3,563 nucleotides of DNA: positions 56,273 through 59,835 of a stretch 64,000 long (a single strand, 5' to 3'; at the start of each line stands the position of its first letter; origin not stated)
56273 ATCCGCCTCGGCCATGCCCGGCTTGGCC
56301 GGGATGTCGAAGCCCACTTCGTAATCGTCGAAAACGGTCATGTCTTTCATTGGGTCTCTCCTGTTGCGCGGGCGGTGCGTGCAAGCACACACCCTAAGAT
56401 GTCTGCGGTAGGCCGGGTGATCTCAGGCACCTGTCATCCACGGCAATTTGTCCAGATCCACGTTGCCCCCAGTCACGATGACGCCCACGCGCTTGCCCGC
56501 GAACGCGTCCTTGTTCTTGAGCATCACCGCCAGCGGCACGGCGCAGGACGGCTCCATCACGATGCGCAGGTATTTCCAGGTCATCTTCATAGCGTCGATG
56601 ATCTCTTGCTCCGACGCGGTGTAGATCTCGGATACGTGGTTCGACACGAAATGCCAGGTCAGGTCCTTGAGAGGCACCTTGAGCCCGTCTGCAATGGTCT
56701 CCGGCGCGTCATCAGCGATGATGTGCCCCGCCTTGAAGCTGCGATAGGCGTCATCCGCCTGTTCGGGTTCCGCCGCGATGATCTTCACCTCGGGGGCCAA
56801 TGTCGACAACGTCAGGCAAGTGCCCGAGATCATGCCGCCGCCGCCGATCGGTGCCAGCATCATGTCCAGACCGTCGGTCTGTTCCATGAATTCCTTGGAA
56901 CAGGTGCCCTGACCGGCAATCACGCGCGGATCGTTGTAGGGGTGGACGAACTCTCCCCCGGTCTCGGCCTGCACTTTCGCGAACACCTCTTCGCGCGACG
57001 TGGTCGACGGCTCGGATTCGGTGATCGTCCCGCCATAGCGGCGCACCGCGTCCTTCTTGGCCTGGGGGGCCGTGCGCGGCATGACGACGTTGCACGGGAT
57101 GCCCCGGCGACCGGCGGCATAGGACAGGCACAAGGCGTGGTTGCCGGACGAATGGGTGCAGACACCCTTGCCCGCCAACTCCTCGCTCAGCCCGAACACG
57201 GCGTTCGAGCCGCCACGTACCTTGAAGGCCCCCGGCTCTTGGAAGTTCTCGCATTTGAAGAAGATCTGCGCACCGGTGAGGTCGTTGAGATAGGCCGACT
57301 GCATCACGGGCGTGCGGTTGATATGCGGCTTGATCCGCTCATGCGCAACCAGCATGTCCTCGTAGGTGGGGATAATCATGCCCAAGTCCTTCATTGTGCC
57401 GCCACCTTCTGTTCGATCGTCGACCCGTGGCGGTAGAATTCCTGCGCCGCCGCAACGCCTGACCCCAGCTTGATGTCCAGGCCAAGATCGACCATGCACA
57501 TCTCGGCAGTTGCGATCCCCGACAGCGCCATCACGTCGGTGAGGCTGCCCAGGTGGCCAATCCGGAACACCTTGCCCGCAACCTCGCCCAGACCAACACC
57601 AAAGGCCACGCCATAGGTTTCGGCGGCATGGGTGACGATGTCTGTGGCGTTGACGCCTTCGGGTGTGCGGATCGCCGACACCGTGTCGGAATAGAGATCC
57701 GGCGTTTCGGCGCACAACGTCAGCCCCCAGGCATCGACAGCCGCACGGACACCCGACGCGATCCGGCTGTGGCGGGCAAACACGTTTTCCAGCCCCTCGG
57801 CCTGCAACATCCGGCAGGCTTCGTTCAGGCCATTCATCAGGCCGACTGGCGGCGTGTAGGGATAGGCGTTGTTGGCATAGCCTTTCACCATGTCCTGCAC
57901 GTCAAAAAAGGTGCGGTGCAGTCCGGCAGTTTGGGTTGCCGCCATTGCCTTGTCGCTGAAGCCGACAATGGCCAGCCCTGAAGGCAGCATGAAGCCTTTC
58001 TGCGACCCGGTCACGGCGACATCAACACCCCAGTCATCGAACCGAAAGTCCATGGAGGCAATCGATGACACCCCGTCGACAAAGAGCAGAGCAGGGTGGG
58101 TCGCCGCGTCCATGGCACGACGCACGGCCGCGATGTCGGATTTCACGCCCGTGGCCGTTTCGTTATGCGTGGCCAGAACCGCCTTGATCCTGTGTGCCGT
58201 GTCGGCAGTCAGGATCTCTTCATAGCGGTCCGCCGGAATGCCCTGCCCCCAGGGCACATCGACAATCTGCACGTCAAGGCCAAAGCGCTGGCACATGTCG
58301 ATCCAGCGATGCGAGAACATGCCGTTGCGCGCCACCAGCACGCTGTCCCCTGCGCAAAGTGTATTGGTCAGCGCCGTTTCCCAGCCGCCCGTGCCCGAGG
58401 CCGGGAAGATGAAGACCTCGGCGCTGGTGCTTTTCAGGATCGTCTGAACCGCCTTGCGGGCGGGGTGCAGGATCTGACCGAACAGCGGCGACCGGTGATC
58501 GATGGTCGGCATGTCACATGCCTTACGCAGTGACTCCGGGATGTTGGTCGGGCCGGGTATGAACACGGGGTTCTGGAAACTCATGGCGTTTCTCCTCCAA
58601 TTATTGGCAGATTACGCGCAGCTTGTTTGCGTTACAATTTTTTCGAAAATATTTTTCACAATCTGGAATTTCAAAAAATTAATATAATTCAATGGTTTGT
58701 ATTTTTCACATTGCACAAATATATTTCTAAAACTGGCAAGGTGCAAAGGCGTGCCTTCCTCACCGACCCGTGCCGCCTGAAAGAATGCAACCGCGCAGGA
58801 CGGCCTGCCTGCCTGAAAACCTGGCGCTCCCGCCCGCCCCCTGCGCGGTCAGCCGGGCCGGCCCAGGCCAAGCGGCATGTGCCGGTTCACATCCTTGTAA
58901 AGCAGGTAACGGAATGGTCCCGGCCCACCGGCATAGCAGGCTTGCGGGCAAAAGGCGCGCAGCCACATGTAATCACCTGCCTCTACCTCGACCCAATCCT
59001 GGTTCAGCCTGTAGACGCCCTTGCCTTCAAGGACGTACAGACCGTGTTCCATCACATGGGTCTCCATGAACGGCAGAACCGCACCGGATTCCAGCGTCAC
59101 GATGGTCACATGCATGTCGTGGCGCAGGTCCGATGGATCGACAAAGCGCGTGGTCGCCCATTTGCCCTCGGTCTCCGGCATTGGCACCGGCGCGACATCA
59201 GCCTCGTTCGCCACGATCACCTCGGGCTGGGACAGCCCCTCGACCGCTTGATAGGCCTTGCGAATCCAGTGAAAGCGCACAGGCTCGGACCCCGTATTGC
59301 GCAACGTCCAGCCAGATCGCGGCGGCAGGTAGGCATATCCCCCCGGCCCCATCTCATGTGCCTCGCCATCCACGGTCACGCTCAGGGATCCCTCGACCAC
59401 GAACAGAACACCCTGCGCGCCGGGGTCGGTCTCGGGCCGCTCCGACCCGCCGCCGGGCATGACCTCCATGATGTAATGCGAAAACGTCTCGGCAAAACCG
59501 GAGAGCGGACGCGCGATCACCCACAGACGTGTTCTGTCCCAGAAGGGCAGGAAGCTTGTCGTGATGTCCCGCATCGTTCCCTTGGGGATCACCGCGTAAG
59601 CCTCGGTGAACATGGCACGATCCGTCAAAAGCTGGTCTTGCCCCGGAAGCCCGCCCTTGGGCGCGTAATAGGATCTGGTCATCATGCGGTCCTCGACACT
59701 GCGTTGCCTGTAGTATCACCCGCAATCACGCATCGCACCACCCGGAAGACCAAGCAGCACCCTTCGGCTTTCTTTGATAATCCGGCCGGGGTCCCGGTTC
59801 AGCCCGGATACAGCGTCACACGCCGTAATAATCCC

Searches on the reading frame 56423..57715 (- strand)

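Call 53: search_protein_families(library=pfam, max_evalue=0.00001, proteins=[window:56423-57715:-])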
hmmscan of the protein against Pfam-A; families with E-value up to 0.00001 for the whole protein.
window:56423-57715:- (430 aa): 1 family
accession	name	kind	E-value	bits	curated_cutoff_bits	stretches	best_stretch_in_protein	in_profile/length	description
PF00291.31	PALP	-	1.6e-74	251.4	35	1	128-416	1-295/295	Pyridoxal-phosphate dependent enzyme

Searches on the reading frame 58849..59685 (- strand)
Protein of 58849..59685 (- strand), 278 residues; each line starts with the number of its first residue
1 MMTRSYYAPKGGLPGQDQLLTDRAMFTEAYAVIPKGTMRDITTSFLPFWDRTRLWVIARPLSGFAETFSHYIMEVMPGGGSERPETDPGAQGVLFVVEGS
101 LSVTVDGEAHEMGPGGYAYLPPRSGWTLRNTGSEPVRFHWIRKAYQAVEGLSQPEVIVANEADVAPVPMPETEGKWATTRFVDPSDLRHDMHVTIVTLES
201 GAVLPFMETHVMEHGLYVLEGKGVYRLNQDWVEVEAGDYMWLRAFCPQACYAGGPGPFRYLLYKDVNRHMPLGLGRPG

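Call 53: search_protein_families(library=pfam, max_evalue=0.00001, proteins=[window:58849-59685:-])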
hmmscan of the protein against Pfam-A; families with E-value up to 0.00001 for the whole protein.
window:58849-59685:- (278 aa): 3 families
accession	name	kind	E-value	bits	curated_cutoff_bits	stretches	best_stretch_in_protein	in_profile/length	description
PF07883.17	Cupin_2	-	1.9e-24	85.6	27.2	2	72-141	2-69/70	Cupin domain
PF05899.18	Cupin_3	-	3.1e-14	52.8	23.5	1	64-145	3-74/74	EutQ-like cupin domain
PF02311.25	AraC_binding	-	4.7e-08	33.3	21.1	0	217-261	28-72/135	AraC-like ligand binding domain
